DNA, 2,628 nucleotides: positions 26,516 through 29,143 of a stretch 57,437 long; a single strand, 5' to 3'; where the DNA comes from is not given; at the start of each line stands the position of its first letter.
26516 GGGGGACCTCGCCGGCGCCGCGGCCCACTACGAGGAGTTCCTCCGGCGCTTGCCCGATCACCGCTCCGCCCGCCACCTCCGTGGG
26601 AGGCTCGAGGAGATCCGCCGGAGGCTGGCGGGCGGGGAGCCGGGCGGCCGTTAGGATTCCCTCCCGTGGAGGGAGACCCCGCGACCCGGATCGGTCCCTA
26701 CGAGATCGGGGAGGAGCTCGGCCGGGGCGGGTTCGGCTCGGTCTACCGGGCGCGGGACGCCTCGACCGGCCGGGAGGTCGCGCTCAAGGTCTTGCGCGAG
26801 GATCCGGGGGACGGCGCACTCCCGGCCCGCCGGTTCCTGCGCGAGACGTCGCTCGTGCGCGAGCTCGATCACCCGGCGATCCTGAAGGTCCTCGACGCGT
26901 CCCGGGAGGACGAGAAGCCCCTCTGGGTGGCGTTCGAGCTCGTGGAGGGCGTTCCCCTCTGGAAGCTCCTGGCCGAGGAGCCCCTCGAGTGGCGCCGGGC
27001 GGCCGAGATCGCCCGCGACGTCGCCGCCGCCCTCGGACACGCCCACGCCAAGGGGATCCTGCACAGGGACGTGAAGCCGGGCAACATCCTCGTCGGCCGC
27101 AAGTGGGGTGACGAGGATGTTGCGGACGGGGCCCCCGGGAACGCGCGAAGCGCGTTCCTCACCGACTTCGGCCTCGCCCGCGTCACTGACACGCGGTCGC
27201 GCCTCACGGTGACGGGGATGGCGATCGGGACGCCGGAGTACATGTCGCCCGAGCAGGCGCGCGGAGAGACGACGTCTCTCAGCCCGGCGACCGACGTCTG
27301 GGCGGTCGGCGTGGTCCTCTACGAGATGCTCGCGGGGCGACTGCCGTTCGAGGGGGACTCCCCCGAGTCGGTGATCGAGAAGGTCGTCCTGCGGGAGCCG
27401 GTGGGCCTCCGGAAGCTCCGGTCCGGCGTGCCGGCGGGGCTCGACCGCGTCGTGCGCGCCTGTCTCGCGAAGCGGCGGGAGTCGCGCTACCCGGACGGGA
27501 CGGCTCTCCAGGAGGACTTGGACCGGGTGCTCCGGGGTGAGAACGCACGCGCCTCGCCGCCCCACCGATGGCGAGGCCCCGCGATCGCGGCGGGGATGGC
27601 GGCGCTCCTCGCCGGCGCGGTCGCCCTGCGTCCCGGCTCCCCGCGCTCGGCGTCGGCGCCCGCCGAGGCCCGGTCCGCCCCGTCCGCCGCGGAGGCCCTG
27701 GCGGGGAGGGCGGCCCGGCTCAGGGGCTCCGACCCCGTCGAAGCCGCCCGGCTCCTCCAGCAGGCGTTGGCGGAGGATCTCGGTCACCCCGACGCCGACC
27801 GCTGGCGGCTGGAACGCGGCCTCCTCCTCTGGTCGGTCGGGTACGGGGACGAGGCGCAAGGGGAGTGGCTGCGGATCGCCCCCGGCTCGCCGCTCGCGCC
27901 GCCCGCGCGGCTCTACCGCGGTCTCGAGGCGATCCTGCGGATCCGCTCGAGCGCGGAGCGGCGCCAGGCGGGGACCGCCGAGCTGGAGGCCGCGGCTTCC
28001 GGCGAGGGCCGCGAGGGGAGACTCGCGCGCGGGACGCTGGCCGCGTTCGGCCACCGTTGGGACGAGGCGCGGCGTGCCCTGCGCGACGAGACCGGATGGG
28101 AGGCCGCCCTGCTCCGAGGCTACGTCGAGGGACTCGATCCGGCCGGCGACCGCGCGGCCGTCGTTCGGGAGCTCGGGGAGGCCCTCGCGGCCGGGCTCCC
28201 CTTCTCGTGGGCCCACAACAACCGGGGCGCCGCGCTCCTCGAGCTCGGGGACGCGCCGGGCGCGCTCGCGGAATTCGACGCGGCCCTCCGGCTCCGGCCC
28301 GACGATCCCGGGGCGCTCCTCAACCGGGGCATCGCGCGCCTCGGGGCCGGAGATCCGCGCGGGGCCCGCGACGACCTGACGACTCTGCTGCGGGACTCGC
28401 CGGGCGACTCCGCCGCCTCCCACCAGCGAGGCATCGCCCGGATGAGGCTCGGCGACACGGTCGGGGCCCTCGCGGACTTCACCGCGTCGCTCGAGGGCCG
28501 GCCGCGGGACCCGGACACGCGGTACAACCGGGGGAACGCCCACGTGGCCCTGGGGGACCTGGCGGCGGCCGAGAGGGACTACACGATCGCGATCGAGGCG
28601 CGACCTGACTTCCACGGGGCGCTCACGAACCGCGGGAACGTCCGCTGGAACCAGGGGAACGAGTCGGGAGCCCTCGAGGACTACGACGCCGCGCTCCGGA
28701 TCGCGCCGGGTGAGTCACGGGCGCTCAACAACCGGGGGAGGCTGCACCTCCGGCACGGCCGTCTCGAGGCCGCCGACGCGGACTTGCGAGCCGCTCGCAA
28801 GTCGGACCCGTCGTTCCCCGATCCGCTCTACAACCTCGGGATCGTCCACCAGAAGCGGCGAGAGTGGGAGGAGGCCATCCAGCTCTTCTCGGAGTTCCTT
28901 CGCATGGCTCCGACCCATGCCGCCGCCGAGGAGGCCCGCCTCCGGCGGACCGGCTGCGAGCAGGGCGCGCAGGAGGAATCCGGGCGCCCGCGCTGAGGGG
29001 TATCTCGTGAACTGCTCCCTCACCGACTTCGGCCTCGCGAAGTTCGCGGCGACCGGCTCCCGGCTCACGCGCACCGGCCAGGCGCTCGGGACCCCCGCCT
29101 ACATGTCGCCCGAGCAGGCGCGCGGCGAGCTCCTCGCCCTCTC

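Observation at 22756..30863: Head-to-tail array of four receptor-kinase/TPR paralogues in which three start exactly at the DFG motif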

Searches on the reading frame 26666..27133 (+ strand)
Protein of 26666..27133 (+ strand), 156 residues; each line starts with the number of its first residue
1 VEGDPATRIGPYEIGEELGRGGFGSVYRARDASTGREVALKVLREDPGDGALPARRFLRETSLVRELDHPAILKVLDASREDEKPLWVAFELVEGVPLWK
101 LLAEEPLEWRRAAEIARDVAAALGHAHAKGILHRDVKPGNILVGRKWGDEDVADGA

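Call 14: find_homologous_proteins(query=window:26666-27133:+, max_evalue=1e-8)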
Query window:26666-27133:+ (156 aa): 2086 proteins with E <= 1e-8 among 2740 candidates; the best 120 are listed.
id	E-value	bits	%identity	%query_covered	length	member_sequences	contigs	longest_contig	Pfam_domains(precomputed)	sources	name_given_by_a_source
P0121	2.5e-49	186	65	88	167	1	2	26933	PF07714.24,PF00069.32,PF01636.30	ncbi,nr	ncbi:MAG: protein kinase [Planctomycetales bacterium]|nr:protein kinase [Planctomycetales bacterium]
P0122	1.0e-46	177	64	90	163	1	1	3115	PF07714.24,PF00069.32,PF01636.30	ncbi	-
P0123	2.1e-40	157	59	88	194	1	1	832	PF07714.24,PF00069.32,PF01636.30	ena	-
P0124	4.2e-37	146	56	93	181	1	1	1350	PF07714.24,PF00069.32,PF01636.30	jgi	jgi:serine/threonine protein kinase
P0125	2.4e-35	140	56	90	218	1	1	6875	PF07714.24,PF00069.32,PF01636.30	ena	-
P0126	1.2e-29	122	48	92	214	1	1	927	PF07714.24,PF00069.32,PF03109.23,PF01636.30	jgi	jgi:serine/threonine protein kinase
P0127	2.3e-29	121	48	91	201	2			PF07714.24,PF00069.32,PF03109.23,PF01636.30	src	-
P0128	3.1e-29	120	50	84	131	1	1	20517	PF07714.24,PF00069.32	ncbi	ncbi:MAG: serine/threonine-protein kinase, partial [Planctomycetota bacterium]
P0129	9.5e-29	119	48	88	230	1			PF07714.24,PF00069.32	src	-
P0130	2.1e-28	117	51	91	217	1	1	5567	PF07714.24,PF00069.32,PF03109.23,PF01636.30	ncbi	ncbi:MAG: serine/threonine-protein kinase, partial [Planctomycetota bacterium]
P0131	4.1e-28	117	50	90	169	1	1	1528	PF07714.24,PF00069.32,PF01636.30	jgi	jgi:serine/threonine protein kinase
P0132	4.9e-28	116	49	93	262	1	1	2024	PF07714.24,PF00069.32,PF03109.23,PF01636.30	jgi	jgi:serine/threonine protein kinase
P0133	5.7e-28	116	47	90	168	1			PF06293.21,PF07714.24,PF00069.32,PF03109.23,PF01636.30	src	-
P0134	9.9e-28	115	45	89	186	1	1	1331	PF07714.24,PF00069.32,PF01636.30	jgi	jgi:serine/threonine protein kinase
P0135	1.6e-27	115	50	88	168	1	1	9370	PF07714.24,PF00069.32,PF03109.23,PF01636.30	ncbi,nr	ncbi:MAG TPA: serine/threonine-protein kinase, partial [Thermoanaerobaculia bacterium]|nr:serine/thr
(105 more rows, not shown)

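Call 16: find_encoding_contigs(protein=P0121, flank=10000, max_places=4)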
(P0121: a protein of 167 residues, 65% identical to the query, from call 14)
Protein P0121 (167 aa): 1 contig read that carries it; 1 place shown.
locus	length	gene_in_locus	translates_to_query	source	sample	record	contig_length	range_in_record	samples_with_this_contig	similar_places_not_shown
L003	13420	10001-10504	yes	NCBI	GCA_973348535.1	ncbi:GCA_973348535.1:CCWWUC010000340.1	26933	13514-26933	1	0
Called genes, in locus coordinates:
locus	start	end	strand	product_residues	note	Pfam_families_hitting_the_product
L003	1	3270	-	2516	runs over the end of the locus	PF01833:TIG, PF01833:TIG, PF24681:Kelch_KLHDC2_KLHL20_DRC7, PF13964:Beta-prop_Calicin, PF24681:Kelch_KLHDC2_KLHL20_DRC7, PF24681:Kelch_KLHDC2_KLHL20_DRC7, PF24681:Kelch_KLHDC2_KLHL20_DRC7, PF01344:Kelch_1, +14 more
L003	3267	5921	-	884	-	PF00069:Pkinase, PF03109:ABC1 (faint), PF07714:PK_Tyr_Ser-Thr, PF12733:Cadherin-like (faint), PF09136:Glucodextran_B, PF03781:FGE-sulfatase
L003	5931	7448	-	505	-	-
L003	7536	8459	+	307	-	PF03372:Exo_endo_phos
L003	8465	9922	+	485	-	PF12697:Abhydrolase_6 (weak), PF24096:DUF7379 (faint)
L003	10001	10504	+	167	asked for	PF00069:Pkinase, PF07714:PK_Tyr_Ser-Thr, PF01636:APH (faint)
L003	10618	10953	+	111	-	PF04993:TfoX_N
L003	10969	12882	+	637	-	PF00069:Pkinase, PF07714:PK_Tyr_Ser-Thr, PF13414:TPR_11, PF13414:TPR_11, PF13414:TPR_11, PF13432:TPR_16, PF13371:TPR_9, PF13414:TPR_11, +18 more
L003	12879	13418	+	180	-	?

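Call 33: search_protein_families(library=ncbifam, proteins=[P0121], max_evalue=0.001)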
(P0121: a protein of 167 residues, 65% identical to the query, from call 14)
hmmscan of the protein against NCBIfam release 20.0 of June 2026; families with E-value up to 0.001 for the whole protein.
P0121 (167 aa): 13 families
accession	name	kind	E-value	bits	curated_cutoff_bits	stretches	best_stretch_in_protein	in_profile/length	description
NF033483.0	PknB_PASTA_kin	equivalog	5.8e-41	141.1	450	1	6-140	9-142/563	Stk1 family PASTA domain-containing Ser/Thr kinase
NF047741.1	antiphage_MADS6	equivalog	9.9e-32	110.2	460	2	5-119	496-605/612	methylation-associated defense system protein kinase MAD6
NF052427.1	StpK7MSMEG_1200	equivalog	9.6e-26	90.4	900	1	3-140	6-143/601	serine/threonine protein kinase StpK7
TIGR03903.1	TOMM_kin_cyc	equivalog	7e-25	87.1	705.75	1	29-141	3-115/1267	TOMM system kinase/cyclase fusion protein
NF009651.0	PRK13184.1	equivalog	2.6e-17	62.1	839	1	4-140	2-148/932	serine/threonine-protein kinase PknD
NF053615.1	SerThrKinAfsKStmc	equivalog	1e-16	60.8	1300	1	3-138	12-145/809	protein serine/threonine kinase AfsK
NF038150.1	lanthi_synth_IV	equivalog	3.4e-15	55.4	650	1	6-139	191-332/851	class IV lanthionine synthetase LanL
NF038151.1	lanthi_synth_III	equivalog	3.9e-14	52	575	1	19-139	235-370/833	class III lanthionine synthetase LanKC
NF033442.0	BREX_PglW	equivalog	1.4e-10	39.6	990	1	5-140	513-644/1391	BREX system serine/threonine kinase PglW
NF058632.1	SerThrKinPrkT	equivalog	1.2e-06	27.7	280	1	5-139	22-151/322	serine/threonine protein kinase PrkT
NF040671.1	PLuB_AAA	exception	3.9e-05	21.2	999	1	49-138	49-136/1256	PLuB system helicase-like protein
TIGR03724.2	arch_bud32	equivalog_domain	7.4e-05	22.3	125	1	80-139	67-119/193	KEOPS complex kinase/ATPase Bud32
NF043056.1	T4SS_LegK1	equivalog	0.00095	17.9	550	0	123-146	207-230/516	Dot/Icm T4SS effector kinase LegK1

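Call 35: find_encoding_contigs(protein=P0125, flank=7000, max_places=3)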
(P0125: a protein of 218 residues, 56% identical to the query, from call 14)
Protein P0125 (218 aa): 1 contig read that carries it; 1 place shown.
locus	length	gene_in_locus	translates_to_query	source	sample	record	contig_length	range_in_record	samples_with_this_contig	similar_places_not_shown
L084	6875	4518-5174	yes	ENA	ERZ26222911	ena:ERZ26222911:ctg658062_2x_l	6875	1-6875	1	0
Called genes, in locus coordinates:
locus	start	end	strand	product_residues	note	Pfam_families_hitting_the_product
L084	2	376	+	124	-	?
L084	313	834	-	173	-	-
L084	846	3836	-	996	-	PF00069:Pkinase, PF07714:PK_Tyr_Ser-Thr, PF00515:TPR_1 (faint), PF07719:TPR_2 (faint), PF13414:TPR_11 (faint), PF13181:TPR_8 (faint), PF13431:TPR_17 (faint)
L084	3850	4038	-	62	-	-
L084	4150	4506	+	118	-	PF01740:STAS (faint)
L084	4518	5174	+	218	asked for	PF00069:Pkinase, PF07714:PK_Tyr_Ser-Thr, PF01636:APH (faint)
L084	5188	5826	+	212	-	-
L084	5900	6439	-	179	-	PF14512:TM1586_NiRdase (faint), PF00881:Nitroreductase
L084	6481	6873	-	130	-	?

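Call 36: find_encoding_contigs(protein=P0122, flank=5000, max_places=3)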
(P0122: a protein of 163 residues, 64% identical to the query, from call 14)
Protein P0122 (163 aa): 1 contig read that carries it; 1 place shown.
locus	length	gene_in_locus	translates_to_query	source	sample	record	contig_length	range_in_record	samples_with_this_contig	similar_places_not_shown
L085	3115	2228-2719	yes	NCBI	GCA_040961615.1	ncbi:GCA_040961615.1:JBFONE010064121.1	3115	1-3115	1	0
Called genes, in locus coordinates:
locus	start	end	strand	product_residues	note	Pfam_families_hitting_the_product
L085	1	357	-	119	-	?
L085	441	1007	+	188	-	-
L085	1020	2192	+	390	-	-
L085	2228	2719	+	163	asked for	PF00069:Pkinase, PF07714:PK_Tyr_Ser-Thr, PF01636:APH (faint)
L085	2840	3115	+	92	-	?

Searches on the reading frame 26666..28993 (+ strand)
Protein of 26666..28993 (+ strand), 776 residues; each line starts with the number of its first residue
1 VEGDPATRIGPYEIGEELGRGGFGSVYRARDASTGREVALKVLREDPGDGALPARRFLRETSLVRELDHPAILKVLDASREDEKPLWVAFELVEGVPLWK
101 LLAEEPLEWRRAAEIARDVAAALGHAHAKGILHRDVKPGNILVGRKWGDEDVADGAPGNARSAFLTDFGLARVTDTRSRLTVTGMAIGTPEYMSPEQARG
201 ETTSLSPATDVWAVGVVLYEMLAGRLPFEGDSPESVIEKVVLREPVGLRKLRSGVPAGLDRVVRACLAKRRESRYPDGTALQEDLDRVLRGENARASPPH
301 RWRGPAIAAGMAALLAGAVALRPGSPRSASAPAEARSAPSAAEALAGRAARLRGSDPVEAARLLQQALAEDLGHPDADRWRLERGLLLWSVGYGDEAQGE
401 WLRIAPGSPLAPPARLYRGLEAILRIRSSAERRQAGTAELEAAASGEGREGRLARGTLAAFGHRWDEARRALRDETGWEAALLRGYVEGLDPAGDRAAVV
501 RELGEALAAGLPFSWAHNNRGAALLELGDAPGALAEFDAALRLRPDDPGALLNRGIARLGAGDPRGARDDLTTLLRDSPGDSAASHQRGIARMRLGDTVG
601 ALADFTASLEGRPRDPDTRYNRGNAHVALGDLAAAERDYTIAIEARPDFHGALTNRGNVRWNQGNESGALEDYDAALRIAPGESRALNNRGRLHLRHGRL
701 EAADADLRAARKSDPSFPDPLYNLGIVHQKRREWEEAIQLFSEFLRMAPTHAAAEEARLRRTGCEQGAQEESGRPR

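Call 6: search_protein_families(library=pfam, proteins=[window:26666-28993:+], max_evalue=0.01)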
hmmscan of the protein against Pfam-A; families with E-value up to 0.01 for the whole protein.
window:26666-28993:+ (776 aa): 19 families
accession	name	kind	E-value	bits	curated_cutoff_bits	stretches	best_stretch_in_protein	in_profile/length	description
PF00069.31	Pkinase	-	1.2e-46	159.7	31.7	1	12-275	1-252/263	Protein kinase domain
PF07719.23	TPR_2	-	6.2e-35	116.9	27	4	720-751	3-34/34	Tetratricopeptide repeat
PF07714.23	PK_Tyr_Ser-Thr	-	8.8e-34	117.4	23.1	1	13-274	2-248/258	Protein tyrosine and serine/threonine kinase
PF00515.34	TPR_1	-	8.4e-30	101.8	27.8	4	617-649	2-34/34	Tetratricopeptide repeat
PF13432.12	TPR_16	-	1.8e-28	99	32.7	3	620-683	1-64/65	Tetratricopeptide repeat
PF13414.12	TPR_11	-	3.5e-23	81.4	26.8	3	521-558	1-38/42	TPR repeat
PF13431.12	TPR_17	-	1.4e-22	78.4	24.4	0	673-703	2-32/34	Tetratricopeptide repeat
PF13371.12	TPR_9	-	4.9e-21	75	35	4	524-584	5-65/73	Tetratricopeptide repeat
PF14559.12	TPR_19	-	1.5e-17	64.1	25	2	524-584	1-61/68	Tetratricopeptide repeat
PF13181.12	TPR_8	-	1.7e-13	50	25.7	0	618-648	3-33/34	Tetratricopeptide repeat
PF13424.12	TPR_12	-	3.8e-12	46.7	30.1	2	652-711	5-72/77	Tetratricopeptide repeat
PF13428.12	TPR_14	-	2.8e-10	40.3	23.5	1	517-555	4-42/44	Tetratricopeptide repeat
PF13174.12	TPR_6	-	5.4e-08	33.4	26.3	0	721-749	3-31/33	Tetratricopeptide repeat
PF13176.12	TPR_7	-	7.7e-06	26.1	27.9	0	721-748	2-29/36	Tetratricopeptide repeat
PF03109.22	ABC1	-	7.6e-05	22.4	22.9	0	90-183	147-226/244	ABC1 atypical kinase-like domain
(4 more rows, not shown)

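Call 33: search_protein_families(library=ncbifam, proteins=[window:26666-28993:+], max_evalue=0.001)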
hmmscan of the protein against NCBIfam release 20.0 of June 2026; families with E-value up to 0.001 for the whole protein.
window:26666-28993:+ (776 aa): 28 families (the best 25 are shown)
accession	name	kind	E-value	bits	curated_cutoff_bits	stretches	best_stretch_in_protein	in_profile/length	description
NF033483.0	PknB_PASTA_kin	equivalog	9.6e-75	252.7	450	1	12-296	9-276/563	Stk1 family PASTA domain-containing Ser/Thr kinase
NF047741.1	antiphage_MADS6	equivalog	2.8e-49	168.2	460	2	106-299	295-471/612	methylation-associated defense system protein kinase MAD6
NF052427.1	StpK7MSMEG_1200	equivalog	2.6e-46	158.3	900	1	6-297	3-277/601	serine/threonine protein kinase StpK7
NF009651.0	PRK13184.1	equivalog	2e-42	145.2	839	1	9-293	1-295/932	serine/threonine-protein kinase PknD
TIGR03903.1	TOMM_kin_cyc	equivalog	2.3e-38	131.7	705.75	1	34-283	2-242/1267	TOMM system kinase/cyclase fusion protein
NF053615.1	SerThrKinAfsKStmc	equivalog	4.1e-32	111.7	1300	1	7-350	10-331/809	protein serine/threonine kinase AfsK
TIGR02917.1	PEP_TPR_lipo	equivalog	7.9e-25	86.9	312.2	2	587-753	130-296/899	XrtA/PEP-CTERM system TPR-repeat protein PrsT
NF038150.1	lanthi_synth_IV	equivalog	8.6e-22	77.3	650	1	12-324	191-490/851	class IV lanthionine synthetase LanL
NF033762.1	social_mot_Tgl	equivalog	1.6e-16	60.5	225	1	587-764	36-213/252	social motility TPR repeat lipoprotein Tgl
TIGR02521.1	type_IV_pilW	equivalog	1.3e-15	57.6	154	1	619-754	34-171/234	type IV pilus biogenesis/stability protein PilW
NF033442.0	BREX_PglW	equivalog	5.4e-15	54.2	990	1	53-290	253-488/1391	BREX system serine/threonine kinase PglW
NF040959.1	MamA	equivalog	6.4e-15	55.1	200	2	518-649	41-172/204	magnetosome protein MamA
NF008391.2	PRK11189.1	equivalog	8.9e-12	45.1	250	1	619-716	68-165/297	lipoprotein NlpI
TIGR00990.1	3a0801s09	subfamily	3.4e-11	42.5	757.25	1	545-649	328-432/615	mitochondrial import receptor subunit TOM70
NF038151.1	lanthi_synth_III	equivalog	6.1e-10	38.1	575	1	10-223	220-424/833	class III lanthionine synthetase LanKC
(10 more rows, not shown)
